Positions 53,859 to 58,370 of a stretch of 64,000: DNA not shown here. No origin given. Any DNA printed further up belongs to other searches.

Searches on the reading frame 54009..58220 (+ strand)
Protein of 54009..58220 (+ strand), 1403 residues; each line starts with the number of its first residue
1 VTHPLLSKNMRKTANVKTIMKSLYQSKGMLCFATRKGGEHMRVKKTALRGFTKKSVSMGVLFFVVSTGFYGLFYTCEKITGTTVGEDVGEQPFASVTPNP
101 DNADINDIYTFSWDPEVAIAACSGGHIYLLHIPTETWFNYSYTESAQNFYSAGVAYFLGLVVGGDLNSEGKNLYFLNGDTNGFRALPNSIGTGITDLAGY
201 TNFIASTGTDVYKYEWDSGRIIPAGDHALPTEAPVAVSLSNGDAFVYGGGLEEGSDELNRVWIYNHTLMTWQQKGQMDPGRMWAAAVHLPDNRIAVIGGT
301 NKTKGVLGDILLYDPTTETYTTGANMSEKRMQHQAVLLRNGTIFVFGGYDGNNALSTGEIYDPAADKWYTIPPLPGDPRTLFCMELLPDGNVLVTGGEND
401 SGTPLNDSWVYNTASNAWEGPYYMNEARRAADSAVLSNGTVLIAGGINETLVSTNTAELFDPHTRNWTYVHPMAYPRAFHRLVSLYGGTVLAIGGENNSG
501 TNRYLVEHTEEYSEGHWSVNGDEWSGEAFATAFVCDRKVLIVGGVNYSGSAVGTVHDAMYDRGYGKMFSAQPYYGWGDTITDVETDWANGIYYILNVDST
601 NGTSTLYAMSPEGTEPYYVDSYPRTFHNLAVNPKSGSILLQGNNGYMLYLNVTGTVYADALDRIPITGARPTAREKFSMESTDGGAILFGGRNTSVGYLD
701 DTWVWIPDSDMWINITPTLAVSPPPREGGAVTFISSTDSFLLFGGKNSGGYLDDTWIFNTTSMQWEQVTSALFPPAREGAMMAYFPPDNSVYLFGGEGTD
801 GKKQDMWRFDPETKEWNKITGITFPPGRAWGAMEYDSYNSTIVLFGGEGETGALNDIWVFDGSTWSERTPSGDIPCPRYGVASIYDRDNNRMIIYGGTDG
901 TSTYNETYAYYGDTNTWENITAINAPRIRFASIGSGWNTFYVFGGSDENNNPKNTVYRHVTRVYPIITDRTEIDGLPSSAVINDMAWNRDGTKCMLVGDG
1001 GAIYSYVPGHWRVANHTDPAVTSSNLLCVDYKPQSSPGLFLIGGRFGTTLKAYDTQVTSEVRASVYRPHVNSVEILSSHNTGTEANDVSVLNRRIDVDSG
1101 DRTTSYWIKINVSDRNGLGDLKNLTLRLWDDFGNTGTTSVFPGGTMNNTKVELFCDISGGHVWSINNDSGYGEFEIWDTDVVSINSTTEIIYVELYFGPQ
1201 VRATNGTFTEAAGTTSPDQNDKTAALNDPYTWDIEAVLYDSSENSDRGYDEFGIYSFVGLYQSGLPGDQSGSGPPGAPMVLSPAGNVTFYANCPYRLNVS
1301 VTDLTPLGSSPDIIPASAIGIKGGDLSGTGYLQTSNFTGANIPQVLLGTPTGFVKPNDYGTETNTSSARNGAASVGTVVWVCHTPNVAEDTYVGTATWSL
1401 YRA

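Call 18: search_protein_families(library=pfam, proteins=[window:54009-58220:+], max_evalue=0.00001)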
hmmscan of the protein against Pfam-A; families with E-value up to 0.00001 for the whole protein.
window:54009-58220:+ (1403 aa): 11 families
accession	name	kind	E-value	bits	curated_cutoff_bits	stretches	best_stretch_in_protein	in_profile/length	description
PF24681.1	Kelch_KLHDC2_KLHL20_DRC7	-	1.6e-78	263.4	50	5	661-828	38-204/221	KLHDC2/KLHL20/DRC7 Kelch-repeats domain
PF13418.12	Kelch_4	-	7.3e-66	218.4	21.6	4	378-419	1-42/49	Galactose oxidase, central domain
PF24981.1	Beta-prop_ATRN-LZTR1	-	4.4e-57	194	50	3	742-968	3-245/289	Attractin/LZTR1 beta-propeller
PF13415.12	Kelch_3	-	2.2e-49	165.2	22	1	789-833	2-45/48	Galactose oxidase, central domain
PF13964.12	Kelch_6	-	2.9e-48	160.8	25.3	1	330-379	2-50/50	Kelch motif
PF01344.31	Kelch_1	-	5.6e-45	150.9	20.1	1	340-375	11-46/46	Kelch motif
PF07646.21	Kelch_2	-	2.8e-25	87.4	21.3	0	787-821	10-46/48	Kelch motif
PF25210.1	Kelch_FKB95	-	1.2e-20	74.7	70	0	395-494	48-148/268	FKB95, Kelch-repeats domain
PF24996.1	NANM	-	1.4e-19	70.6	45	0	760-849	38-126/350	N-acetylneuraminate epimerase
PF13854.13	Kelch_HCF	-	8.7e-14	52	113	0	815-966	3-161/345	Host cell factor, Kelch-repeats domain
PF07250.17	Glyoxal_oxid_N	-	8.9e-07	28.8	37.5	0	243-302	78-138/243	Glyoxal oxidase N-terminus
